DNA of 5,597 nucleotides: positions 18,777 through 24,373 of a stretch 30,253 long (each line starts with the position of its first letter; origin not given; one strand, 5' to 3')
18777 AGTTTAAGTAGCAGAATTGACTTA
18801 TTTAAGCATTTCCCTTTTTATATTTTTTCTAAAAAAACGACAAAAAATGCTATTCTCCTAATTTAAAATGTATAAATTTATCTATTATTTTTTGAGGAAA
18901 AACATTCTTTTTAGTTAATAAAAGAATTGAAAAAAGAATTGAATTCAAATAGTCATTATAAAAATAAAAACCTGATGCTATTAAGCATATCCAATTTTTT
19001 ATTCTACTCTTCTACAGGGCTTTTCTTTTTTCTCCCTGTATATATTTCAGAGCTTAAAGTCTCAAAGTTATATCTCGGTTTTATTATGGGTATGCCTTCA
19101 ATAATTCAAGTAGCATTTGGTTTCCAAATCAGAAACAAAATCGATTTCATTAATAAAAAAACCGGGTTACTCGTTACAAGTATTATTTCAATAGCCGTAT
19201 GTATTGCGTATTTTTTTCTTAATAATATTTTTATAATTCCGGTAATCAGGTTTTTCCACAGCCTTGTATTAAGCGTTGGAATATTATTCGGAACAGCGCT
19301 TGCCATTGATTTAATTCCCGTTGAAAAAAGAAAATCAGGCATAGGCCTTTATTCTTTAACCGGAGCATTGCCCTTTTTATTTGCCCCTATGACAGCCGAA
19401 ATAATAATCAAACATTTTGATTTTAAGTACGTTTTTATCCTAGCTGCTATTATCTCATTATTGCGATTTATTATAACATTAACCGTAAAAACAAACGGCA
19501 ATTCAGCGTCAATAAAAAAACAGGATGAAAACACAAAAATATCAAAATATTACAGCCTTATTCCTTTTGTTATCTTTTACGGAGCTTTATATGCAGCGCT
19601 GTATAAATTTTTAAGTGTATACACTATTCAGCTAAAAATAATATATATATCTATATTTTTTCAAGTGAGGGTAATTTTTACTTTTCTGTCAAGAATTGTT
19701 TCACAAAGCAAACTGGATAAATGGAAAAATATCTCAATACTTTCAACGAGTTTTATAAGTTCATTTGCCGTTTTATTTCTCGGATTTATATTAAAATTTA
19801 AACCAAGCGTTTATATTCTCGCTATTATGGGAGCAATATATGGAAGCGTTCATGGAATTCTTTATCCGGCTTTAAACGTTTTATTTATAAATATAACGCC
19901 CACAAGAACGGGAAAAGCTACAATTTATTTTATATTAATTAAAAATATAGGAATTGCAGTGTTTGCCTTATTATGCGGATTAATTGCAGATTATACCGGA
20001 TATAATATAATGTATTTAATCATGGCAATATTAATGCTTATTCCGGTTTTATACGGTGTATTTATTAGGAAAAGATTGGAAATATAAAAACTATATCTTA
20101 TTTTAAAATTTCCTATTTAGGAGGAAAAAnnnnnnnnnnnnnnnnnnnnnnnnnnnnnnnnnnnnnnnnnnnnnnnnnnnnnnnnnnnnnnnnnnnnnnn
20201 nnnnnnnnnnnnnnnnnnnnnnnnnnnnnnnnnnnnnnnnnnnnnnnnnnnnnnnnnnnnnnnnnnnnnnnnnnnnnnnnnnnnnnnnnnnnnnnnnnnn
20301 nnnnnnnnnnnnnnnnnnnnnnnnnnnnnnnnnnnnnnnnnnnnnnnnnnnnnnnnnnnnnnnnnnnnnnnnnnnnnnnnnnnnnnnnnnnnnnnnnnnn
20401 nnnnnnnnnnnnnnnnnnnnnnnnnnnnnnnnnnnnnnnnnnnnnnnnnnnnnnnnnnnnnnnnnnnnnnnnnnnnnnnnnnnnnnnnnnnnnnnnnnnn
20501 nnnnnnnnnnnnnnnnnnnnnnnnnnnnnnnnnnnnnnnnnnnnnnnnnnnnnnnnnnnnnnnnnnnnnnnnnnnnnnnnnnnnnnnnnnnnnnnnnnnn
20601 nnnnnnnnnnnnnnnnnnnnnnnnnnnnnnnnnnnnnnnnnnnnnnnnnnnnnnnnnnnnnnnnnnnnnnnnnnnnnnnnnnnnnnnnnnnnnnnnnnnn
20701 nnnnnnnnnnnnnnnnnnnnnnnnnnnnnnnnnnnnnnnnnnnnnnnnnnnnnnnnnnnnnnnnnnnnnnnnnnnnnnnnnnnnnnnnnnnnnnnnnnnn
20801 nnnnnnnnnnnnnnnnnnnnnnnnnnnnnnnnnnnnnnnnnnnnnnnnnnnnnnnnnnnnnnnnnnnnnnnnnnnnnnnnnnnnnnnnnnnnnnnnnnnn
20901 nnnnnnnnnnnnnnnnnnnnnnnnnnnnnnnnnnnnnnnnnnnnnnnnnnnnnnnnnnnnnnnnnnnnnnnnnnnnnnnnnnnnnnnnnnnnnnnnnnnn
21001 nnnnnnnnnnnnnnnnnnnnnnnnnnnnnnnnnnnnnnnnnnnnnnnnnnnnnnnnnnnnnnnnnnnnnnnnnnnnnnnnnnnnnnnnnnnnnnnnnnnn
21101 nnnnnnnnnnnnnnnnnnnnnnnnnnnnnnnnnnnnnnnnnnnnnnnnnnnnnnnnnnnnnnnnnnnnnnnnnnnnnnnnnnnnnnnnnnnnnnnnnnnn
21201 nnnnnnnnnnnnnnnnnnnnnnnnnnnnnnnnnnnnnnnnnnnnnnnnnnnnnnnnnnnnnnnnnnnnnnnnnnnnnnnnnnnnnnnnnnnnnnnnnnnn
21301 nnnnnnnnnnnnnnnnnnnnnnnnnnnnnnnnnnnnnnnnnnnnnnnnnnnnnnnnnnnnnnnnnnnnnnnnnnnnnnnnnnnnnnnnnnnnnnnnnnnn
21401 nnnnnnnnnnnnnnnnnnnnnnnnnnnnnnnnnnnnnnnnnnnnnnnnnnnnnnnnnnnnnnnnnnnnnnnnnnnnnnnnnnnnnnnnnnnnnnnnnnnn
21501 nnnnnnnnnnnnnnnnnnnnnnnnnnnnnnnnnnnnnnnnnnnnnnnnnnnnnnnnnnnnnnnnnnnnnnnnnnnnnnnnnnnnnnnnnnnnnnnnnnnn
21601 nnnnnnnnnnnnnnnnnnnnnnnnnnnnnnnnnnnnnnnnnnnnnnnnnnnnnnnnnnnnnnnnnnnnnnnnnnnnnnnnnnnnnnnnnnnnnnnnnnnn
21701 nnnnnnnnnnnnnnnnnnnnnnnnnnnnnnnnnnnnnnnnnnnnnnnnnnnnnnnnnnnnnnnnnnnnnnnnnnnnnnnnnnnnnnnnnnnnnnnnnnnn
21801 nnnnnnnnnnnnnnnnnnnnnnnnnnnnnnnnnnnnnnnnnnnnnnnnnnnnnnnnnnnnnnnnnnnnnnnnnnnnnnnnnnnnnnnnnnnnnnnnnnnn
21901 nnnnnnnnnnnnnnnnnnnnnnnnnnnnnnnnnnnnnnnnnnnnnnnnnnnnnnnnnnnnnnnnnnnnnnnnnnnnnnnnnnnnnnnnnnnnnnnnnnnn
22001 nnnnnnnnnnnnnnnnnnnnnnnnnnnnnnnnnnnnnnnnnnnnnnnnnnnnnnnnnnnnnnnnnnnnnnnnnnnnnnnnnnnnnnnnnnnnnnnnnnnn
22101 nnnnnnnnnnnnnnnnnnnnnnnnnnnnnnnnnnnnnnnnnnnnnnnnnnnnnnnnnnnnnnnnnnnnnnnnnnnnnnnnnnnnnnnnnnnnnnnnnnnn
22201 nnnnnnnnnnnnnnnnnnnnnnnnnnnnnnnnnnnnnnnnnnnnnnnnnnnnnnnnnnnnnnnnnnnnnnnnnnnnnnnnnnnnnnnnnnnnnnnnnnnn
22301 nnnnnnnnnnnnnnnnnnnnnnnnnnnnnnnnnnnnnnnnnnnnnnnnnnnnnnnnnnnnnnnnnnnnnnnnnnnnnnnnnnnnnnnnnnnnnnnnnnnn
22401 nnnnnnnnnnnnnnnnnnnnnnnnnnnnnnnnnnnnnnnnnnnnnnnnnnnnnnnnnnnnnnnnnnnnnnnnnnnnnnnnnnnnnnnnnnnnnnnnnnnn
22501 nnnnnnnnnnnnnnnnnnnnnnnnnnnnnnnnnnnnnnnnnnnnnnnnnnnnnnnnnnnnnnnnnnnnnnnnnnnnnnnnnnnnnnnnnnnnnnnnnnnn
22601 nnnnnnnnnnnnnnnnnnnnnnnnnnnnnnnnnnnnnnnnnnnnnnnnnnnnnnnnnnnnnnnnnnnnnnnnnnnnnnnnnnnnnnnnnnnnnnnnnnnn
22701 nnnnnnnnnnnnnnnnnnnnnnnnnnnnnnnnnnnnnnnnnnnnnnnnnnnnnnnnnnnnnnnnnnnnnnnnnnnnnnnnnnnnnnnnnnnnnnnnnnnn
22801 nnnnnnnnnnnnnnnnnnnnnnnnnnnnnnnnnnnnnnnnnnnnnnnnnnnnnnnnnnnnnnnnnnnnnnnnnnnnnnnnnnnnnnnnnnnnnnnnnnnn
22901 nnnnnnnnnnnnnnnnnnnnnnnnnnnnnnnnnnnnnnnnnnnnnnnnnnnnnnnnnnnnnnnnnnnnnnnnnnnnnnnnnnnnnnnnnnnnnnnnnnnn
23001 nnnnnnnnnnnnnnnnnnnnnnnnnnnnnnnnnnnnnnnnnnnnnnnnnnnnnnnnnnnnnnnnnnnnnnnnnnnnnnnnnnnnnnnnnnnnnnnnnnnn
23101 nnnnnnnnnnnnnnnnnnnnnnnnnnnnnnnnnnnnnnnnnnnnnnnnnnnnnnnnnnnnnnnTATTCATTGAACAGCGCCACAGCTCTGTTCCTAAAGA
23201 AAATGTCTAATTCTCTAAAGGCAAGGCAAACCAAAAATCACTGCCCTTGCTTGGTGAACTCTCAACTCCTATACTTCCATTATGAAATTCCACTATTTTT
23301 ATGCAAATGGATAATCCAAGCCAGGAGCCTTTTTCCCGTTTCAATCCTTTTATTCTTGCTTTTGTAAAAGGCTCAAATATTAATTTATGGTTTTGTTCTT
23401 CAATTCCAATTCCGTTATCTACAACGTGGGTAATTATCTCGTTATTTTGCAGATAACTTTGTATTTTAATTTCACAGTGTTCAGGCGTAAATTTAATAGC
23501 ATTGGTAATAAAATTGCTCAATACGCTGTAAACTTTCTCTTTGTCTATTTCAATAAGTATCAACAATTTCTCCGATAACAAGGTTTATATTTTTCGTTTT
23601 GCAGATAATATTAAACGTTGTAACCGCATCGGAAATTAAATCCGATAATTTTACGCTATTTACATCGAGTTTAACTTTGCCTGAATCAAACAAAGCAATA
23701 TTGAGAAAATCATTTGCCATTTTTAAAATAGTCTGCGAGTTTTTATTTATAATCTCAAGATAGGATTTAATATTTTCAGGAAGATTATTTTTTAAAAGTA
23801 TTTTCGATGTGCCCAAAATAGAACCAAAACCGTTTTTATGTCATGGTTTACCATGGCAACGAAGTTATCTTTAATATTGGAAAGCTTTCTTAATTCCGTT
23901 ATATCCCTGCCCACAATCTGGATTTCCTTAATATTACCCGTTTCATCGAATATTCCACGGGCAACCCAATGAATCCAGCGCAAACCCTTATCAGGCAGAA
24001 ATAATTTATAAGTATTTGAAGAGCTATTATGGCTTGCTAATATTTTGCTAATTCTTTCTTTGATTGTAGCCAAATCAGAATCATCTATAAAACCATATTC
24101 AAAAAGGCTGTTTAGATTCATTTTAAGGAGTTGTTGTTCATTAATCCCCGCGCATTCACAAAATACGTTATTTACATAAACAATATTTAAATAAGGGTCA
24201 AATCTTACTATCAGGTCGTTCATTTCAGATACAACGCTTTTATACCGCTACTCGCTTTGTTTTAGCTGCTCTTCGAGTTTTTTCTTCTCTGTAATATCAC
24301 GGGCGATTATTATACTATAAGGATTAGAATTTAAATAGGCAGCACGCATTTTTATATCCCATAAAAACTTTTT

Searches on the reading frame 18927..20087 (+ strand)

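Call 30: search_protein_families(library=pfam, proteins=[window:18927-20087:+], max_evalue=0.001)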
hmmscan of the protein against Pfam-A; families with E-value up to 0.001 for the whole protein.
window:18927-20087:+ (386 aa): 1 family
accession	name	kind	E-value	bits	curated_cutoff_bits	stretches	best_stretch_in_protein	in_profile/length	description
PF07690.21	MFS_1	-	7.1e-30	104.5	33.4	2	21-289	3-288/347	Major Facilitator Superfamily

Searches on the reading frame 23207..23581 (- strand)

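Call 31: search_protein_families(library=pfam, proteins=[window:23207-23581:-], max_evalue=0.001)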
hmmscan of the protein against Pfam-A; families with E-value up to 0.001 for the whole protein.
window:23207-23581:- (124 aa): 1 family
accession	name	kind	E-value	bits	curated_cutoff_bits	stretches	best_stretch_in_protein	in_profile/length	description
PF02518.31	HATPase_c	-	3.6e-25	89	26.4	1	13-123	2-110/111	Histidine kinase-, DNA gyrase B-, and HSP90-like ATPase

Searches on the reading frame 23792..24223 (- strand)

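Call 31: search_protein_families(library=pfam, proteins=[window:23792-24223:-], max_evalue=0.001)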
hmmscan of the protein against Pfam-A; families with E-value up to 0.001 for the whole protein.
window:23792-24223:- (143 aa): 4 families
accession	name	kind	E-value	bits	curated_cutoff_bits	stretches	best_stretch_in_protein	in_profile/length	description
PF13426.13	PAS_9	-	8.4e-10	39.3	27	1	10-110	9-103/103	PAS domain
PF08448.16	PAS_4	-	4.7e-09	36.9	23.1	1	2-112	5-109/110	PAS fold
PF00989.32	PAS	-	3.5e-08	33.9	22.6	1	8-108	17-113/113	PAS fold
PF08447.18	PAS_3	-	6.9e-08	33.1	25.6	1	14-102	1-86/89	PAS fold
